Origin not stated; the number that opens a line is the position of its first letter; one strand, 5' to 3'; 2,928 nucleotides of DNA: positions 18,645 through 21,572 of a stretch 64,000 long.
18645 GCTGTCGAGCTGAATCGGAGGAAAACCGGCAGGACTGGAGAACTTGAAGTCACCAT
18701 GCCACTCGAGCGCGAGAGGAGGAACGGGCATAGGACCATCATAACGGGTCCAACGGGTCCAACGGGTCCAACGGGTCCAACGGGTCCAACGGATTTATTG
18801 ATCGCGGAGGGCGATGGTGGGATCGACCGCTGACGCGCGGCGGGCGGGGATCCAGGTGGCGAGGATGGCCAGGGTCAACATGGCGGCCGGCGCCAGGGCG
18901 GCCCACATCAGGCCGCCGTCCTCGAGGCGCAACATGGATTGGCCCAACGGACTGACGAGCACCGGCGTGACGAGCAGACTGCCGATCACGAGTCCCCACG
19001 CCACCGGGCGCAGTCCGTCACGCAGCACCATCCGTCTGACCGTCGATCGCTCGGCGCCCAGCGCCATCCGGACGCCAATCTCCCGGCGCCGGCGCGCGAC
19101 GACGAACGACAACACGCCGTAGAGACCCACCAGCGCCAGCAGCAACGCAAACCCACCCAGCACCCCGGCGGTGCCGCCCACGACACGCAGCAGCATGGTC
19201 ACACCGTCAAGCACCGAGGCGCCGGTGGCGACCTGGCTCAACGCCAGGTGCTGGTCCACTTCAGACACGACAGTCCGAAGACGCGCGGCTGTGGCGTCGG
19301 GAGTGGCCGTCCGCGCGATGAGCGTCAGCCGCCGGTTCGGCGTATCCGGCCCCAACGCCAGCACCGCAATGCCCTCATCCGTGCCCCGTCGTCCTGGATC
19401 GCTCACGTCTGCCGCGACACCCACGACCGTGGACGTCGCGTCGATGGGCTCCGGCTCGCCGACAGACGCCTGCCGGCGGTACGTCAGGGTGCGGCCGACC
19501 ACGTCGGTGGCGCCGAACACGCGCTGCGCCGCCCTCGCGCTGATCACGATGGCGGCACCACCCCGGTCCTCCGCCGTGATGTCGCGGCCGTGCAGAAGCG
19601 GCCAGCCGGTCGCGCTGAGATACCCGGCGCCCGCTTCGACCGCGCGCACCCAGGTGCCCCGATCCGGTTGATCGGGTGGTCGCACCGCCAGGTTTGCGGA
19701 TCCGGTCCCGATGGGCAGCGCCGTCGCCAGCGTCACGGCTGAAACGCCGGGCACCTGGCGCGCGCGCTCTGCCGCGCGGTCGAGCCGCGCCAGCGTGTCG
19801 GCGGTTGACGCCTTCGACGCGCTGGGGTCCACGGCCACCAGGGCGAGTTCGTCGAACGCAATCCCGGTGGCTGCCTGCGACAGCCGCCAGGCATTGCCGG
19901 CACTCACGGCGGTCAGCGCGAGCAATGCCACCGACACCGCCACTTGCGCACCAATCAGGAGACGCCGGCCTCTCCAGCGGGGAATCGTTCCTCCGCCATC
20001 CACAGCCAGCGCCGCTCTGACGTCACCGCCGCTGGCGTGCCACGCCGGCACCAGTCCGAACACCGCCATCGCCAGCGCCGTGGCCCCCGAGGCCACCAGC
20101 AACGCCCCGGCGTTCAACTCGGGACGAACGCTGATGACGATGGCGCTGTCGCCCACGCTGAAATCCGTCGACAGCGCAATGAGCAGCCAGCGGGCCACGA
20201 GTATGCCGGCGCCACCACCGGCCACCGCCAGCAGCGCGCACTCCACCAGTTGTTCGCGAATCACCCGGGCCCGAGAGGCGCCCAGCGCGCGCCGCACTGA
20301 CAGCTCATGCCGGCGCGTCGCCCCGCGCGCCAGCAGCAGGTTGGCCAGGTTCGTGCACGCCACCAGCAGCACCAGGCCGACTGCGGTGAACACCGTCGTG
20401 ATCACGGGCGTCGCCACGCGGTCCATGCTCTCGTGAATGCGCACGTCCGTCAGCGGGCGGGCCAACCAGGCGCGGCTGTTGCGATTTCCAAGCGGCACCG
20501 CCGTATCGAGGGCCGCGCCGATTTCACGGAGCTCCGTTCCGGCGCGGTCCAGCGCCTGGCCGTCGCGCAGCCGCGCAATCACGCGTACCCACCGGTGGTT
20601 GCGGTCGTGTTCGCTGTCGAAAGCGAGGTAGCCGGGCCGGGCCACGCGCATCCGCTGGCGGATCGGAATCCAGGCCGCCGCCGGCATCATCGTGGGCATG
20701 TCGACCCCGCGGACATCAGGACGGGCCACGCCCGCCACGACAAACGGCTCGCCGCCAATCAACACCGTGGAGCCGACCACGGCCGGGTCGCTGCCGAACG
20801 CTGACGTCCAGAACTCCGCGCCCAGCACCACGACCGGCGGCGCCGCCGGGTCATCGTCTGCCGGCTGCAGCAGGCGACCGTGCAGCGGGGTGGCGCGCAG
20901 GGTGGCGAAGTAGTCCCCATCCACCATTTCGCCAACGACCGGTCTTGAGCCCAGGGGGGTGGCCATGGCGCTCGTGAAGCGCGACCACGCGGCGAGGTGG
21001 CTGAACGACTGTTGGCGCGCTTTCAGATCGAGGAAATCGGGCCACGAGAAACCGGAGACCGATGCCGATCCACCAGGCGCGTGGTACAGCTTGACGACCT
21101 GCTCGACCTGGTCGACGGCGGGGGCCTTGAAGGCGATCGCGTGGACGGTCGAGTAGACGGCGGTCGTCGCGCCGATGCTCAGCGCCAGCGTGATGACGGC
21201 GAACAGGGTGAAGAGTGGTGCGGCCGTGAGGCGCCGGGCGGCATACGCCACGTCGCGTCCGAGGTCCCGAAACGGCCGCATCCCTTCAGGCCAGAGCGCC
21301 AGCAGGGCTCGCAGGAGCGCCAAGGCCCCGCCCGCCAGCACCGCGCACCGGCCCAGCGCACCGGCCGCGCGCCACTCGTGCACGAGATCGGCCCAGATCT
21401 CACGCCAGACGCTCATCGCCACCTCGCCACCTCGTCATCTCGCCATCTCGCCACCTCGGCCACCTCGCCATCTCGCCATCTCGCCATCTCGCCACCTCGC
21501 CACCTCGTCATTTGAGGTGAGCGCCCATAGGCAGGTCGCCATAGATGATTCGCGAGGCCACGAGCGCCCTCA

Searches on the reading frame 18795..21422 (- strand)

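Call 82: search_protein_families(library=pfam, proteins=[window:18795-21422:-], max_evalue=0.001)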
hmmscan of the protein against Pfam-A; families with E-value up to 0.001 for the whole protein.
window:18795-21422:- (875 aa): 2 families
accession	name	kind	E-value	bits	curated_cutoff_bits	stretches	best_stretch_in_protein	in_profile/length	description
PF12704.14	MacB_PCD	-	4.8e-34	118.9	27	2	72-300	1-206/207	MacB-like periplasmic core domain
PF02687.27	FtsX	-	8.2e-21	74.7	25.5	2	754-866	2-118/120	FtsX-like permease C-terminal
